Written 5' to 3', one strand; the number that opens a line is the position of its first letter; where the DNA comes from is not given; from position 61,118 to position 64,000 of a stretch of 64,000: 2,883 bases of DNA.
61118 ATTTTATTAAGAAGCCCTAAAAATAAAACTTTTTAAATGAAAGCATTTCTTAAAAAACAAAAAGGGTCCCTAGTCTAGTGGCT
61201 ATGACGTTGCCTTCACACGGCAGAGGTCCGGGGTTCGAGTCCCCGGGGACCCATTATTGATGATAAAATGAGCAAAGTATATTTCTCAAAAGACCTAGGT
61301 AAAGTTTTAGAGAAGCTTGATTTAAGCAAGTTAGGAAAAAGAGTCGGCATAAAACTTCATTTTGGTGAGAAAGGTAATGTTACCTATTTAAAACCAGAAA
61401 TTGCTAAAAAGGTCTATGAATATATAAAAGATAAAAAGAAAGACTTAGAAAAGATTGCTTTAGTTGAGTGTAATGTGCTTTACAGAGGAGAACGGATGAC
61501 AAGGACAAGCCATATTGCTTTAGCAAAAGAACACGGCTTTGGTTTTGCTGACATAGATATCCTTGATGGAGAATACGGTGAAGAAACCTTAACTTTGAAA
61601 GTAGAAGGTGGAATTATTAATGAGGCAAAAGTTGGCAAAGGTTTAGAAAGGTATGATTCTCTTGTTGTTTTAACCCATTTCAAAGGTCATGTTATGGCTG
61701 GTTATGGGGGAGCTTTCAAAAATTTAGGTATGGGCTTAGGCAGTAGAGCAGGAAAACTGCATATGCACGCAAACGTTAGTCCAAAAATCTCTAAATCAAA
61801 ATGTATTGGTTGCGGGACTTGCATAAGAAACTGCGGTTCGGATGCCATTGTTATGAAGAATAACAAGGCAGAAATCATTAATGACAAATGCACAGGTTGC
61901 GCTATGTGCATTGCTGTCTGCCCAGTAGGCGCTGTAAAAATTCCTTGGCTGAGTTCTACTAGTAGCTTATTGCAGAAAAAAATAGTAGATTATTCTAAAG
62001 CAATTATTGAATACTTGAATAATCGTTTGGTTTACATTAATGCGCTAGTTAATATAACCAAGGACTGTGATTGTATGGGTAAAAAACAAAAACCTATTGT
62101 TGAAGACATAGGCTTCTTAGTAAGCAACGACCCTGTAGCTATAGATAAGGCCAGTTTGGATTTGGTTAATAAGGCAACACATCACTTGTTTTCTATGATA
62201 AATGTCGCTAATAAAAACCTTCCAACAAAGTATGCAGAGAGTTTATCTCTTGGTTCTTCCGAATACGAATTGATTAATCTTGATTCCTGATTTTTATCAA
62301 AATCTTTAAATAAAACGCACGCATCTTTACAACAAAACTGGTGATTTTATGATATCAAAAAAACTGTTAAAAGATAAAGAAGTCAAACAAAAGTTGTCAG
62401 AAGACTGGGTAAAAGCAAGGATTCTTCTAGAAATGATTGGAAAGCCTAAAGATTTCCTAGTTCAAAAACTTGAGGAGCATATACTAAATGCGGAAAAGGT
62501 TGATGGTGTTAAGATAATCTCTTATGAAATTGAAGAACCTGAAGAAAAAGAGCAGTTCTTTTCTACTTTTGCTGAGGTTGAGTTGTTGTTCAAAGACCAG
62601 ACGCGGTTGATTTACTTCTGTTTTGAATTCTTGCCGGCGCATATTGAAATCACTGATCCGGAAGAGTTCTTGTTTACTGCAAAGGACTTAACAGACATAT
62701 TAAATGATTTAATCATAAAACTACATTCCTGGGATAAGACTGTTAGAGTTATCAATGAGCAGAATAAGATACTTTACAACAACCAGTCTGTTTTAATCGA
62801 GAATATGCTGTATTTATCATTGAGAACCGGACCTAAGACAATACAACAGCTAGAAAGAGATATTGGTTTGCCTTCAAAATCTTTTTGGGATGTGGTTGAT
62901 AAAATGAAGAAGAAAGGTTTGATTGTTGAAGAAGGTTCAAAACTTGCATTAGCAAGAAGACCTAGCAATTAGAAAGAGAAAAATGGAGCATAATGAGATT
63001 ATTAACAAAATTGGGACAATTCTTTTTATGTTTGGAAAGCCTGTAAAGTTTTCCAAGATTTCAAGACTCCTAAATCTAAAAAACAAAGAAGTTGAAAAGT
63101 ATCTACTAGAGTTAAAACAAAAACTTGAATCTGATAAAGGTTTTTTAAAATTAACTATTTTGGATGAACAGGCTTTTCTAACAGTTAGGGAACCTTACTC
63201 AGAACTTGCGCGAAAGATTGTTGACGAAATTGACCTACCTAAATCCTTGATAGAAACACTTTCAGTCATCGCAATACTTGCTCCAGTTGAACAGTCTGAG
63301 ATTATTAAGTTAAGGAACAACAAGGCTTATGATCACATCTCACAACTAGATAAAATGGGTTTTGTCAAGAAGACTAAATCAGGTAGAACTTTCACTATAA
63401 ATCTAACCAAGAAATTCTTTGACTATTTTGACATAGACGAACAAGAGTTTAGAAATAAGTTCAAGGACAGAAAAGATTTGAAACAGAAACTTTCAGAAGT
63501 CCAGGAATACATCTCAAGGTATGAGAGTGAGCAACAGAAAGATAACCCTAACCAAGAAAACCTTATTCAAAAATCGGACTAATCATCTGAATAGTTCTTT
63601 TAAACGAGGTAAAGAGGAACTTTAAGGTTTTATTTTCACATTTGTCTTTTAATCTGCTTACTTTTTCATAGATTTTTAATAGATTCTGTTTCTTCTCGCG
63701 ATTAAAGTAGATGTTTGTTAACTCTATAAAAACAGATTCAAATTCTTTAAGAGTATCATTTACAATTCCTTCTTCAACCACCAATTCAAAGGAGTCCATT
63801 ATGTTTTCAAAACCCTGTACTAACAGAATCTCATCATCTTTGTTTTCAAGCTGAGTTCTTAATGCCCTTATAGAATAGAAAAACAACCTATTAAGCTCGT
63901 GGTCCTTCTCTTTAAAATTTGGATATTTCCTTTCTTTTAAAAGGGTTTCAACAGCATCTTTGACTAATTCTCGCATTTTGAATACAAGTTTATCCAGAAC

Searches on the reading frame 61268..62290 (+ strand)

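Call 6: search_protein_families(library=pfam, proteins=[window:61268-62290:+])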
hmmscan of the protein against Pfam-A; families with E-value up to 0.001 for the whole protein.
window:61268-62290:+ (340 aa): 13 families
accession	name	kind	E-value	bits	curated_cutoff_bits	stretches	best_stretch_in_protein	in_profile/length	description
PF04015.17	DUF362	-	2e-40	139.4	24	1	26-298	1-200/200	Domain of unknown function (DUF362)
PF14697.11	Fer4_21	-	8.3e-13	48.7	35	1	173-224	2-58/59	4Fe-4S dicluster domain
PF00037.32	Fer4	-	7.8e-12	44.9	21.1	2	202-223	2-23/24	4Fe-4S binding domain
PF12837.12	Fer4_6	-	4.5e-11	42.6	25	2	201-222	2-23/24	4Fe-4S binding domain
PF12838.12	Fer4_7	-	1.5e-09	38.6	27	1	178-222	1-52/52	4Fe-4S dicluster domain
PF13237.11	Fer4_10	-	1.7e-08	34.7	25.5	1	172-219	2-53/53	4Fe-4S dicluster domain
PF13187.11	Fer4_9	-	6e-08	33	27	1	178-222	1-51/52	4Fe-4S dicluster domain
PF12797.12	Fer4_2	-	7.3e-07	29.2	24.5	0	203-220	5-22/22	4Fe-4S binding domain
PF25160.1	LdpA_Fe-S-bd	-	1e-06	28.9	27.6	1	185-224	9-44/49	LdpA Fe-S cluster-binding domain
PF13484.11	Fer4_16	-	1e-05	26.6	30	0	207-231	1-26/66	4Fe-4S double cluster binding domain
PF17179.9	Fer4_22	-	0.00025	22.3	27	0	164-190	66-92/95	4Fe-4S dicluster domain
PF12800.12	Fer4_4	-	0.00026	21.5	24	0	206-221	2-17/17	4Fe-4S binding domain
PF13183.11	Fer4_8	-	0.00077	20.4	27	0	203-221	49-67/68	4Fe-4S dicluster domain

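Call 7: search_protein_families(library=ncbifam, proteins=[window:61268-62290:+])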
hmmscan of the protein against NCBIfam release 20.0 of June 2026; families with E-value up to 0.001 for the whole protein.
window:61268-62290:+ (340 aa): 62 families (the best 25 are shown)
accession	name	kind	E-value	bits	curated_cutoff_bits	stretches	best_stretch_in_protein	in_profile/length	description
TIGR01944.1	rnfB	subfamily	9.2e-14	51.4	68.7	1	173-228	109-165/190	RnfABCDGE type electron transport complex subunit B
NF003475.0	PRK05113.1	equivalog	1.8e-12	47.5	203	1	173-231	109-168/190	electron transport complex subunit RsxB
NF005415.0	PRK06991.1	equivalog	2.6e-12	47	281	1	173-225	81-134/284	electron transport complex subunit RsxB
NF005503.0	PRK07118.1-2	equivalog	9.7e-12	44.7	252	1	171-225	132-186/292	RnfABCDGE type electron transport complex subunit B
NF040770.1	hetero_SS_HdrA2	exception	1e-11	43.7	1100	1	162-229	563-629/777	CoB-CoM heterodisulfide reductase HdrA2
NF005506.0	PRK07118.1-5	equivalog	1.1e-11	44.7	388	1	166-226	205-265/279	Fe-S cluster domain-containing protein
NF005504.0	PRK07118.1-3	equivalog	9.6e-11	41.6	437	1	169-224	211-266/293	Fe-S cluster domain-containing protein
NF006183.0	PRK08318.1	equivalog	1.4e-10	40.5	335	1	161-226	326-398/422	NAD-dependent dihydropyrimidine dehydrogenase subunit PreA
NF038196.1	ferrodoxin_EFR1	subfamily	1.9e-10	41.2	75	1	175-225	182-231/242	EFR1 family ferrodoxin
TIGR02700.1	flavo_MJ0208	hypoth_equivalog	2.4e-10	40.1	251.35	1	169-224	140-195/234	dihydromethanopterin reductase (acceptor)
NF040684.1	PorD_Arch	equivalog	6.6e-10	38.9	120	1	168-224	23-80/85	pyruvate synthase subunit PorD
NF058577.1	FdxA_fam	equivalog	1.1e-09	38.4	65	1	176-222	6-52/52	4Fe-4S ferredoxin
NF040864.1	HgcB_ferredoxin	equivalog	2.5e-09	36.8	99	1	170-225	7-63/93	mercury methylation ferredoxin HgcB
TIGR02179.1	PorD_KorD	subfamily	2.9e-09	36.9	60.05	1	169-224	17-73/78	2-oxoacid:acceptor oxidoreductase, delta subunit, pyruvate/2-ketoisovalerate family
NF006446.0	PRK08764.1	equivalog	3.2e-09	36.8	220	1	173-224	82-134/139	Rnf electron transport complex subunit RnfB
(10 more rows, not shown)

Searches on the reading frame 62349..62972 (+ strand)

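Call 6: search_protein_families(library=pfam, proteins=[window:62349-62972:+])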
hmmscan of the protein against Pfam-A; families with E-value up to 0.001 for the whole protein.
window:62349-62972:+ (207 aa): 1 family
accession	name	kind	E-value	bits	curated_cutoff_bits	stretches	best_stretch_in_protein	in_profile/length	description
PF25051.1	WHD_MCM8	-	8.1e-06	26.2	26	0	108-146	35-73/80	MCM8 winged helix domain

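Call 7: search_protein_families(library=ncbifam, proteins=[window:62349-62972:+])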
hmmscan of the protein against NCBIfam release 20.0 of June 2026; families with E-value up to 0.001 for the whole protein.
window:62349-62972:+ (207 aa): 0 families

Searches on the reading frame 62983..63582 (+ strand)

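Call 6: search_protein_families(library=pfam, proteins=[window:62983-63582:+])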
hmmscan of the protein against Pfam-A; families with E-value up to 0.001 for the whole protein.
window:62983-63582:+ (199 aa): 2 families
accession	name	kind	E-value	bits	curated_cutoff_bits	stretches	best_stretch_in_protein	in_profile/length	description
PF04079.22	SMC_ScpB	-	1.5e-28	99.8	27.4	1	9-153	2-153/160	Segregation and condensation complex subunit ScpB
PF01978.25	TrmB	-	0.00065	19.9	25.6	0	105-135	29-59/68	Sugar-specific transcriptional regulator TrmB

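Call 7: search_protein_families(library=ncbifam, proteins=[window:62983-63582:+])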
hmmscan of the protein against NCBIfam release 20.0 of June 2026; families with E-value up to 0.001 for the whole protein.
window:62983-63582:+ (199 aa): 2 families
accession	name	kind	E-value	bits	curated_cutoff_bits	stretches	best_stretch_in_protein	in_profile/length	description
TIGR00281.1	TIGR00281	equivalog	1e-18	67.6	89.2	1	8-168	4-174/186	SMC-Scp complex subunit ScpB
NF001106.1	PRK00135.2-1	exception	9.9e-07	28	300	1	5-151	201-356/377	SMC-Scp complex subunit ScpB, long form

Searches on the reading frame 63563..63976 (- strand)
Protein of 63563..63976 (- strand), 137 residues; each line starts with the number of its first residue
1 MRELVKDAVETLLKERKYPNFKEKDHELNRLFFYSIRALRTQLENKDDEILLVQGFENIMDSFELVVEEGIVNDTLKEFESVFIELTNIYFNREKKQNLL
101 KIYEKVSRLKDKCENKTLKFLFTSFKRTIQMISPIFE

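Call 54: search_protein_families(library=pfam, proteins=[window:63563-63976:-], max_evalue=0.01)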
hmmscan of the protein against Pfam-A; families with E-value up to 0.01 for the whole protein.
window:63563-63976:- (137 aa): 1 family
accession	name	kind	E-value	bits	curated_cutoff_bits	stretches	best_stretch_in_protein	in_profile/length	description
PF23202.1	PAH_ZNF598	-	0.0078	16.9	25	0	74-104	52-82/83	ZNF598 PAH domain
